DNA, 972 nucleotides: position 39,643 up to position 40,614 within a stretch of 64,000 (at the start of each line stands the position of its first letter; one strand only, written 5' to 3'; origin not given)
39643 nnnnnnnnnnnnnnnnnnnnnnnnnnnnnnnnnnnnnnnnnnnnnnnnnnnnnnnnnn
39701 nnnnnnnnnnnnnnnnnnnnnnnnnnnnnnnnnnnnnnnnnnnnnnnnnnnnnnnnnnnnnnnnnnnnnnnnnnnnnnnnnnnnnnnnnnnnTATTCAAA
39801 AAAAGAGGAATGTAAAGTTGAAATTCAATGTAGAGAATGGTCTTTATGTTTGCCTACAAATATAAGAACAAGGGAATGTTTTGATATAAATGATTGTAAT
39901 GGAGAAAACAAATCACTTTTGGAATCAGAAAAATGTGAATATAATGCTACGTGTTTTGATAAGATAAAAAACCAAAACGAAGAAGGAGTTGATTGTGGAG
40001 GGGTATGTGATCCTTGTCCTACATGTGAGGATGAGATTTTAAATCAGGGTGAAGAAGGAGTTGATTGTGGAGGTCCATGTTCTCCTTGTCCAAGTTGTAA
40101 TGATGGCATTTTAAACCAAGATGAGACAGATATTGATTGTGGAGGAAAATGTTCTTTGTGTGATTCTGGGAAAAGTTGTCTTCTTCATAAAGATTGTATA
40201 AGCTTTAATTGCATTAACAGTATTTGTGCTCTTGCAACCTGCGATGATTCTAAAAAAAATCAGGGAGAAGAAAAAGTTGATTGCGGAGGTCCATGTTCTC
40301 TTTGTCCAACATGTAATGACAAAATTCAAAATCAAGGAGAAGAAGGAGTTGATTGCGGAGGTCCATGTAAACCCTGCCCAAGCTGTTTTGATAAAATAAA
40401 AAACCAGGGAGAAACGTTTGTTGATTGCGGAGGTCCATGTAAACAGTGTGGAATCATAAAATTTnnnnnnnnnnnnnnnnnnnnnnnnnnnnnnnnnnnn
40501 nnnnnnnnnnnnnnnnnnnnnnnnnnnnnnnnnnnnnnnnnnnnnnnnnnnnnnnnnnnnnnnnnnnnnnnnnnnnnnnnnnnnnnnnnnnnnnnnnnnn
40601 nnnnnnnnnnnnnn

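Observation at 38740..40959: Tandem '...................' cysteine-rich repeats in two paralogous type-I membrane proteins (38740 and 59311)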

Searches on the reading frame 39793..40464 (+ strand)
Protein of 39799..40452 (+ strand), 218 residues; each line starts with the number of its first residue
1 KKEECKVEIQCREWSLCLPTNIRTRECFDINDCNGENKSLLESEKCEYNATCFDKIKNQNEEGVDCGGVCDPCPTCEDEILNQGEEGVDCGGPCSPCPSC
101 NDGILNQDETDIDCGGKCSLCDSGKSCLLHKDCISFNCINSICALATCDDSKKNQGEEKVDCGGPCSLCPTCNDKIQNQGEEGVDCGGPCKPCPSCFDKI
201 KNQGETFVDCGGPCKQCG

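Call 11: search_solved_structures(query=window:39799-40452:+, max_evalue=10, show_alignments=3)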
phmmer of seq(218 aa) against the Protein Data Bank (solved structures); distinct sequences matched with E-value up to 10: 0.

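Call 12: find_homologous_proteins(query=window:39799-40452:+)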
Query seq(218 aa) (218 aa): 1551 proteins with E <= 0.001 among 4899 candidates; the best 120 are listed.
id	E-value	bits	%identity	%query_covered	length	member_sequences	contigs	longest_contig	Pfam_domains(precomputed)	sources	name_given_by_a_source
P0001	4.8e-64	234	58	98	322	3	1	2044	-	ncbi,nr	ncbi:MAG: hypothetical protein KKH99_14315, partial [Proteobacteria bacterium]|nr:hypothetical prote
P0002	1.3e-54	203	48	77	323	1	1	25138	-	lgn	-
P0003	2.1e-53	199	46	76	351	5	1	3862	PF07588.18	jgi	-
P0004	5.7e-53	198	49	78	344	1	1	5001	-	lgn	-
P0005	7.3e-53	198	56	74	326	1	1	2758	-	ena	-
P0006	1.4e-51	193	47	94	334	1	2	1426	-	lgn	-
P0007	1.8e-51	193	52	79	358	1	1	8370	-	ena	-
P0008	1.9e-49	186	56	57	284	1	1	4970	-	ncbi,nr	ncbi:MAG: hypothetical protein U9M95_01870 [Candidatus Altiarchaeota archaeon]|nr:hypothetical prote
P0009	6.7e-48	181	49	82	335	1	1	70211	PF13715.13,PF13620.13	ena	-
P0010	1.6e-47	180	55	77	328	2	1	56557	-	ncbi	ncbi:MAG: hypothetical protein ACP5NZ_02270 [Nanobdellota archaeon]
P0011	4.3e-45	172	51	84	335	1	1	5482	-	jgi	jgi:hypothetical protein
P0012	1.6e-44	170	57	66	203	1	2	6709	-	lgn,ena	-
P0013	3.0e-44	169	53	77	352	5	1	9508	-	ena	-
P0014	9.8e-44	168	54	77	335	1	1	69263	-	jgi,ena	-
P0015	1.8e-43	167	52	77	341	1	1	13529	-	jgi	-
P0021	6.6e-39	152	44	81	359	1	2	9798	PF19765.5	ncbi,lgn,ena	-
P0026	1.1e-37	148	56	55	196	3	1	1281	PF07648.21,PF00050.27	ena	-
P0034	4.7e-34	136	48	55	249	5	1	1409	PF19765.5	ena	-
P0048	4.6e-32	130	54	57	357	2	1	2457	PF00147.24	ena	-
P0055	7.3e-31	126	34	83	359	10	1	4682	-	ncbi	ncbi:unnamed protein product, partial [Rotaria sordida]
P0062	1.2e-29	122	45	50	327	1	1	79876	PF00754.32,PF13948.12,PF22633.4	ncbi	-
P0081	1.8e-27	114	62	33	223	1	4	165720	PF19765.5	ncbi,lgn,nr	ncbi:MAG: hypothetical protein HYY40_06990 [Bacteroidetes bacterium]|nr:hypothetical protein [Bacter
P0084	2.9e-27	114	61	34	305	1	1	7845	PF11617.14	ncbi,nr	ncbi:MAG: MopE-related protein [Nanoarchaeota archaeon]|nr:MopE-related protein [Nanoarchaeota archa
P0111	3.7e-24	104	48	57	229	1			-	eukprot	eukprot:Awhi_evm1s14344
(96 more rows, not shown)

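Call 14: search_protein_families(library=pfam, proteins=[P0021, P0034, P0081, P0084, P0055, P0062, P0026, P0003, P0111, P0048], max_evalue=0.01)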
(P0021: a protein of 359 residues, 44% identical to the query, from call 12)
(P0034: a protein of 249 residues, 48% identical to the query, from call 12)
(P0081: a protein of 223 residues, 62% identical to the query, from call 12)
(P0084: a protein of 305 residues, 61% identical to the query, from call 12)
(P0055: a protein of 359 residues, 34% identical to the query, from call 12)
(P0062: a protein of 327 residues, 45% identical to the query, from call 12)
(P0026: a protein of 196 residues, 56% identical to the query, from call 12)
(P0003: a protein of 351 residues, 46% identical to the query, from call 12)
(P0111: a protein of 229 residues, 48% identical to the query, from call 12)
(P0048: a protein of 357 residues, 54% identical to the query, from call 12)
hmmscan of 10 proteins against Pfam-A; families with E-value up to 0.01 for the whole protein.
P0021 (359 aa): 1 family
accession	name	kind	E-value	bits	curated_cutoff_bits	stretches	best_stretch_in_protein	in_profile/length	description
PF19765.4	DUF6252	-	4.1e-10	40.4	27.2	1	246-356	5-123/124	Family of unknown function (DUF6252)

P0034 (249 aa): 1 family
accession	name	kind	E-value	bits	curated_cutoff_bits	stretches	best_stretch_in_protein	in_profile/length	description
PF19765.4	DUF6252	-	1.8e-09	38.4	27.2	1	134-245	4-120/124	Family of unknown function (DUF6252)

P0081 (223 aa): 1 family
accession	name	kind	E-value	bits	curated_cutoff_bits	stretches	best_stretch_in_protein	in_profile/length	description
PF19765.4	DUF6252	-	3.4e-06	27.8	27.2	1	103-218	5-120/124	Family of unknown function (DUF6252)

P0084 (305 aa): 1 family
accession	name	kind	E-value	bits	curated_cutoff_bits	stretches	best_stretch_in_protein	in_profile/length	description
PF11617.13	Cu-binding_MopE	-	5.3e-06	27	27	2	128-145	14-30/30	Putative metal-binding motif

P0055 (359 aa): 3 families
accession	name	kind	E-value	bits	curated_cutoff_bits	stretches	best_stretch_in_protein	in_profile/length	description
PF21481.3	DIKK1-2-4_C-subdom1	-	0.0011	19.4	27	0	78-92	2-16/30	Dickkopf-related protein 1/2/4, C-terminal subdomain 1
PF09289.16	FOLN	-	0.0027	18.3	21.1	0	225-233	6-14/22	Follistatin/Osteonectin-like EGF domain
PF18671.6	4HPAD_g_N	-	0.0048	17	25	0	187-201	10-24/31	4-Hydroxyphenylacetate decarboxylase subunit gamma N-terminal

P0062 (327 aa): 3 families
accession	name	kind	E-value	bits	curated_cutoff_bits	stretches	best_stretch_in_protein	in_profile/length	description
PF22633.2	F5_F8_type_C_2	-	2e-20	73.6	27.8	1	81-165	2-91/91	NedA-like, galactose-binding domain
PF00754.31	F5_F8_type_C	-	8.5e-19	68.4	28.2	1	65-172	1-117/127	F5/8 type C domain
PF13948.11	DUF4215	-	9.9e-06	26.2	27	1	196-223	20-46/47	Domain of unknown function (DUF4215)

P0026 (196 aa): 2 families
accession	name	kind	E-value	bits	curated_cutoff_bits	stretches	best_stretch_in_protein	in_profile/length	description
PF07648.20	Kazal_2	-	7e-12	45.7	22.8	1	9-55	1-48/48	Kazal-type serine protease inhibitor domain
PF00050.26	Kazal_1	-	9.9e-11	41.9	21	1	13-55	8-49/49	Kazal-type serine protease inhibitor domain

P0003 (351 aa): 1 family
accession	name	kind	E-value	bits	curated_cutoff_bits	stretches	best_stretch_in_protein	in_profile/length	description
PF07588.17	DUF1554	-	6.5e-06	26.5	27.5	1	206-322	9-132/136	Protein of unknown function (DUF1554)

P0111 (229 aa): 0 families

P0048 (357 aa): 2 families
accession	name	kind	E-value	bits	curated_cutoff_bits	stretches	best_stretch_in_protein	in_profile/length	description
PF00147.23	Fibrinogen_C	-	4.9e-07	30.2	22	1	196-240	4-48/221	Fibrinogen beta and gamma chains, C-terminal globular domain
PF01410.23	COLFI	-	3.3e-05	23.8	26.2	1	188-231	24-70/233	Fibrillar collagen C-terminal domain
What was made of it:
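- Closest known: Other prokaryotic Cys-rich surface motifs: MopE-type putative metal-binding motif. Different: These are separate motifs that lie next to the A units, not over them (call 14).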

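Call 30: find_encoding_contigs(protein=P0010, flank=8000, max_places=2)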
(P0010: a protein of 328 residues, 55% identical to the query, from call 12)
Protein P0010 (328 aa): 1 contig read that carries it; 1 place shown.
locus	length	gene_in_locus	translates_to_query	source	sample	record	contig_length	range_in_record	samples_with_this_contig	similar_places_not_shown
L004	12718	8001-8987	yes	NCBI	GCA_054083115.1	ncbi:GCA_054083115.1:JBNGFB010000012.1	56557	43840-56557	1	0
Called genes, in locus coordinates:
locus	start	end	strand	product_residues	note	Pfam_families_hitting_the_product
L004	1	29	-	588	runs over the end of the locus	PF00664:ABC_membrane, PF02463:SMC_N, PF00005:ABC_tran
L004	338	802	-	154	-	PF13620:CarboxypepD_reg (weak)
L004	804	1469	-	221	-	PF00526:Dicty_CTDC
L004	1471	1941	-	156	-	-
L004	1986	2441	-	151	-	-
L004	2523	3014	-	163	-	-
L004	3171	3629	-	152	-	-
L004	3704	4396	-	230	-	PF02517:Rce1-like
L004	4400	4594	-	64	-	-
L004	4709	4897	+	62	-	-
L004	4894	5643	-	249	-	PF00565:SNase, PF00932:LTD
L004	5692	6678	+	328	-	PF13793:Pribosyltran_N, PF00156:Pribosyltran, PF14572:Pribosyl_synth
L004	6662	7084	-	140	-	-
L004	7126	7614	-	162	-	PF09900:DUF2127 (weak)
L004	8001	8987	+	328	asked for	-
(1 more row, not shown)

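Call 33: predict_structure(alignment_id=A1)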
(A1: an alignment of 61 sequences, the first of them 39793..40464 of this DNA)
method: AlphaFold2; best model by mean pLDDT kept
length: 224 residues; sequences in the alignment: 61
mean_pLDDT: 79.4   pTM: 0.41
mean pLDDT of the five models: 79.4, 72.2, 69.5, 63.1, 61.2
residues with pLDDT >= 90: 20; 70-90: 175; 50-70: 26; < 50: 3
segments of 3 or more residues with pLDDT < 50: none
pLDDT, mean of each block of 10 residues (from residue 1): 69 73 68 71 53 81 85 84 82 83 84 88 92 88 87 82 83 77 78 78 81 84 69
secondary structure, 60 per line:
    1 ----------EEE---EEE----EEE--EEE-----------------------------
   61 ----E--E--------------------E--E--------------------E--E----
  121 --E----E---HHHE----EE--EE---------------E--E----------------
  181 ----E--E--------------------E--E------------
elements in order: E11-13 E17-19 E24-26 E29-31
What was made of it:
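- Each A unit shows only a tiny beta bridge (call 33).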

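Call 35: fold_search(model_id=the predicted structure, library=pdb)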
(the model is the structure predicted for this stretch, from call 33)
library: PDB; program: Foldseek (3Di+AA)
matches with E <= 10: 4; with E <= 0.001: 0
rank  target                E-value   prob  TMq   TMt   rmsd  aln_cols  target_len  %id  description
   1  5fzv_MODEL_1_A        5.6e-01  0.94  0.11  0.75   0.5        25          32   28  High resolution solution NMR structure of the spider venom peptide U3- scytotoxin-Sth1a (released 2016-06-08)
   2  9nvh_MODEL_1_A        4.5e+00  0.16  0.12  0.63   2.4        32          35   28  NMR structure of conotoxin k-SrXIA (released 2025-05-14)
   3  9cac_B                6.2e+00  0.01  0.10  0.11  18.1        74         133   12  Cryo-EM structure of the RuvBL lobe of the native human TIP60 complex (composite structure) (released 2025-06-18)
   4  8ab1_E                7.6e+00  0.06  0.11  0.25   4.2        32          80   22  Crystal structure of the PulL-PulM C-terminal domain heterocomplex (released 2023-01-11)
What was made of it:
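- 40162..40239 (+): B module (aa 475-500): a different 4-Cys insert, sequence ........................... Its only structural hint is a non-significant Foldseek match to a spider toxin, E=0.56 (call 35).
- Tried and rejected: Foldseek against PDB gave a spider toxin at E=0.56 over 25 columns, which is not significant (call 35).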

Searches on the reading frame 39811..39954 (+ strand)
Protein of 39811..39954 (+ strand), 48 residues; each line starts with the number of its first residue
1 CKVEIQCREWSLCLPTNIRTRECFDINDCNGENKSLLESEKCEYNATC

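Call 80: search_solved_structures(query=A5, max_evalue=10, show_alignments=3)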
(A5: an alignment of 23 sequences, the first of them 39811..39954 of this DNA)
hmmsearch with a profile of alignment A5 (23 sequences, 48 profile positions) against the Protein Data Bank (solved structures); distinct sequences matched with E-value up to 10: 2.
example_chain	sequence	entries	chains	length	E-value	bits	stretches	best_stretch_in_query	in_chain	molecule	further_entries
2yop_A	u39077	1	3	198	0.82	13.3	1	6-21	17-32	PROTEIN FAM3B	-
2yoq_A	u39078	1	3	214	0.96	13.1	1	6-21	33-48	PROTEIN FAM3B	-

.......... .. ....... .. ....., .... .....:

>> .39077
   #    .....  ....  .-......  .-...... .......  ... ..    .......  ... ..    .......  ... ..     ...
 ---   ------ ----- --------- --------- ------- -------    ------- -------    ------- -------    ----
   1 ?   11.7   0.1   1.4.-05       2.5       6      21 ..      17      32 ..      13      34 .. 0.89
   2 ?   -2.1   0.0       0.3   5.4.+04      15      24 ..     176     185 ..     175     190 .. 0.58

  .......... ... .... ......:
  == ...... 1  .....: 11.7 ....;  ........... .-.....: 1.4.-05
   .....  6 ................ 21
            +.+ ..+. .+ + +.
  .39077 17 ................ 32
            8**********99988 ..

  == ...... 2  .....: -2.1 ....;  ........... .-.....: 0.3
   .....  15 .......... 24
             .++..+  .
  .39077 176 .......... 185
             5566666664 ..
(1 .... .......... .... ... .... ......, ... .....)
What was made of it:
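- On Thrombospondin type-1 repeat (for the W module): The W-module profile A5 found no TSR in PDB sequences (call 80).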

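Call 81: search_protein_families(library=pfam, alignment_id=A5, max_evalue=10)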
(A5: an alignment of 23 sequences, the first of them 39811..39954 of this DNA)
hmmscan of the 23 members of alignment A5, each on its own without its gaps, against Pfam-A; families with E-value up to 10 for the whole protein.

A. member 1, window:39811-39954:+ (48 aa): 0 families

B. families by the number of members that match (of 23 scanned): 4 families
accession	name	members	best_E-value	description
PF23416.1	DUF7107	2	0.024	Domain of unknown function (DUF7107)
PF01666.22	DX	1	0.034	DX module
PF03384.19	DUF287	1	0.087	Drosophila protein of unknown function, DUF287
PF17859.6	Pelovaterin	1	0.21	Pelovaterin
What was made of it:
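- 39811..39951 (+): W module (aa 358-404): 6 Cys, invariant Trp, consensus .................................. No Pfam or PDB-sequence match (calls 80, 81).
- On Thrombospondin type-1 repeat (for the W module): TSP_1 was not among the Pfam matches at E<=10 (call 81).
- Tried and rejected: Neither the PDB profile search nor Pfam supports it (calls 80, 81).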
